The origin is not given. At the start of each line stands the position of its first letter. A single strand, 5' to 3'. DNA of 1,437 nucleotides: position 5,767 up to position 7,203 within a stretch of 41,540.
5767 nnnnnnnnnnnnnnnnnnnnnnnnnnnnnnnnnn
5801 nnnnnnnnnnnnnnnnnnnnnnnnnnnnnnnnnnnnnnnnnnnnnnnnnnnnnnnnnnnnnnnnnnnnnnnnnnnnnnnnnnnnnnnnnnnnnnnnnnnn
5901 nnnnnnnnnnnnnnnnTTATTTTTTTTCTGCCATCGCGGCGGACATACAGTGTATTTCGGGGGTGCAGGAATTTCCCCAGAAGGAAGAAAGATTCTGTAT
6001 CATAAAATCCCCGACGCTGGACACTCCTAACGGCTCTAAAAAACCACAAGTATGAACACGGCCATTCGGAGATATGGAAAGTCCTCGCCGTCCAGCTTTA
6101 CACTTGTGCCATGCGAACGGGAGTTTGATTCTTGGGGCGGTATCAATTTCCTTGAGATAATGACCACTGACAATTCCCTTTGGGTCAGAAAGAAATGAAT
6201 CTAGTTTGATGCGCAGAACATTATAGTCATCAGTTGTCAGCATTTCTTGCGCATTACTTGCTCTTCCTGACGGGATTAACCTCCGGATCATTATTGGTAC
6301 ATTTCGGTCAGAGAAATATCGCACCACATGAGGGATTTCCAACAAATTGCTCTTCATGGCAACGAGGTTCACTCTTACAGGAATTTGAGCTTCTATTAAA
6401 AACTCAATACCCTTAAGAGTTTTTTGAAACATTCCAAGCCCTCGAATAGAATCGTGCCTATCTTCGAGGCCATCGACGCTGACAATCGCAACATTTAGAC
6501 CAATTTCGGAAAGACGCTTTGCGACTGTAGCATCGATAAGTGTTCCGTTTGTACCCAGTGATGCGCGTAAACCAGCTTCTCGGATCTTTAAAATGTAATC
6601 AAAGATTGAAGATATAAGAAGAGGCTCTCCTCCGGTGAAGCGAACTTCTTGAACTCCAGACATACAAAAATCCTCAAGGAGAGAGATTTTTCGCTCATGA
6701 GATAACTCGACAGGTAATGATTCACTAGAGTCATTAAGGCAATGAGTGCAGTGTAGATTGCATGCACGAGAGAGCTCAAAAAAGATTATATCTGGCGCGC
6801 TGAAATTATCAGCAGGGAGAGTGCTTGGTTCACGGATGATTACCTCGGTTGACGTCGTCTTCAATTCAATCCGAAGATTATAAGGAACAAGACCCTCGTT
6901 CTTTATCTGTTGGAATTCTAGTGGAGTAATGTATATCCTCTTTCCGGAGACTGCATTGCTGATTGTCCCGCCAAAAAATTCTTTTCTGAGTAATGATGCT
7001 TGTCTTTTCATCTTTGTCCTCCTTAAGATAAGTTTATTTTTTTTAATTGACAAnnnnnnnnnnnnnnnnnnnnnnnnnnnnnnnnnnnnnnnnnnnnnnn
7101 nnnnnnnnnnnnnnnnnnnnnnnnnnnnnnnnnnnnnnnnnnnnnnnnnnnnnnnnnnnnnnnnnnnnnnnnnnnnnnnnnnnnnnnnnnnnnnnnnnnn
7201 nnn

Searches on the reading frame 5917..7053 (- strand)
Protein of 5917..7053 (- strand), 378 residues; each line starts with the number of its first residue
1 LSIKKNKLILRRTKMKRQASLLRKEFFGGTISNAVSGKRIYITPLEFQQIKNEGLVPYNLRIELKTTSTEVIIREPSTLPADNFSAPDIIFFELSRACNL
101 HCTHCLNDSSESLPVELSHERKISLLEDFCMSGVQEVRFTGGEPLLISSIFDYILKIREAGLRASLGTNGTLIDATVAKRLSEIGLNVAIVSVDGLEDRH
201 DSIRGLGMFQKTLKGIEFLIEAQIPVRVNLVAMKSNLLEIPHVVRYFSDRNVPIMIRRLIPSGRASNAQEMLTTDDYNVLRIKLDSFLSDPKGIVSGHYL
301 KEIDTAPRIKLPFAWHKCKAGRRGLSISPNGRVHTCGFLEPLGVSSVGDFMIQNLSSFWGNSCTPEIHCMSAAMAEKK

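Call 3: search_protein_families(library=pfam, proteins=[window:5917-7053:-], max_evalue=0.01)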
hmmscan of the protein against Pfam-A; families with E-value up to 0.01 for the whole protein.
window:5917-7053:- (378 aa): 2 families
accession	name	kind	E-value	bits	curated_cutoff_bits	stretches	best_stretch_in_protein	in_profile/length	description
PF04055.27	Radical_SAM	-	1.9e-21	77.3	29.5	1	93-236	2-155/166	Radical SAM superfamily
PF13353.11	Fer4_12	-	4.9e-06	27.3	22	1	97-195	14-115/137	4Fe-4S single cluster domain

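Call 4: search_protein_families(library=ncbifam, proteins=[window:5917-7053:-], max_evalue=0.01)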
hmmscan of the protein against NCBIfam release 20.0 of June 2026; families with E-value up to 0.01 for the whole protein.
window:5917-7053:- (378 aa): 74 families (the best 25 are shown)
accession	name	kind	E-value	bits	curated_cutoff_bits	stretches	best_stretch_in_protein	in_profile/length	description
TIGR04055.1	rSAM_NirJ2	equivalog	6.5e-33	114.6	500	1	90-359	2-273/326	putative heme d1 biosynthesis radical SAM protein NirJ2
TIGR04545.1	rSAM_ahbD_hemeb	equivalog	2.5e-31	109.4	500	1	90-278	2-195/339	heme b synthase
TIGR04546.1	rSAM_ahbC_deAc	equivalog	1.5e-30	106.3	650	1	88-272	39-227/390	12,18-didecarboxysiroheme deacetylase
TIGR04053.2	TIGR04053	equivalog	1.8e-30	106.4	395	1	85-280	5-207/366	TIGR04053 family radical SAM/SPASM domain-containing protein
TIGR04054.1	rSAM_NirJ1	equivalog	1.9e-30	105.8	650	1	89-269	37-220/387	putative heme d1 biosynthesis radical SAM protein NirJ1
TIGR04347.1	pseudo_SAM_Halo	equivalog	3.4e-29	102.3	525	1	89-252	39-204/390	TIGR04347 family pseudo-SAM/SPASM protein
TIGR04051.1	rSAM_NirJ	equivalog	5.6e-29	101.2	515.45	1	89-270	3-187/354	heme d1 biosynthesis radical SAM protein NirJ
NF045574.1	sacti_mat_StsB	exception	3.1e-28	98.9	625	1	87-253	93-262/466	StsB family radical SAM/SPASM domain sactipeptide maturase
TIGR03962.1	mycofact_rSAM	equivalog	1.6e-27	96.6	265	1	85-338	9-261/339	mycofactocin radical SAM maturase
NF050035.1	rSAM_WgK_link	exception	8.7e-27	94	650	1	84-284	5-209/367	radical SAM/SPASM peptide maturase WgkB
TIGR02668.1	moaA_archaeal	equivalog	2.2e-25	89.3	325.25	1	93-266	15-193/303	GTP 3',8-cyclase MoaA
TIGR02666.1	moaA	equivalog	9.8e-25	87.2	284.05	1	96-270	18-203/336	GTP 3',8-cyclase MoaA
NF001199.0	PRK00164.2-1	equivalog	1.2e-24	87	231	1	94-268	18-196/308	GTP 3',8-cyclase MoaA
TIGR04317.1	W_rSAM_matur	equivalog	1.6e-23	83.4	380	1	90-271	6-196/349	tungsten cofactor oxidoreductase radical SAM maturase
TIGR04103.1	rSAM_nif11_3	equivalog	7.3e-23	80.8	725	1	92-273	9-192/412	nif11-class peptide radical SAM maturase 3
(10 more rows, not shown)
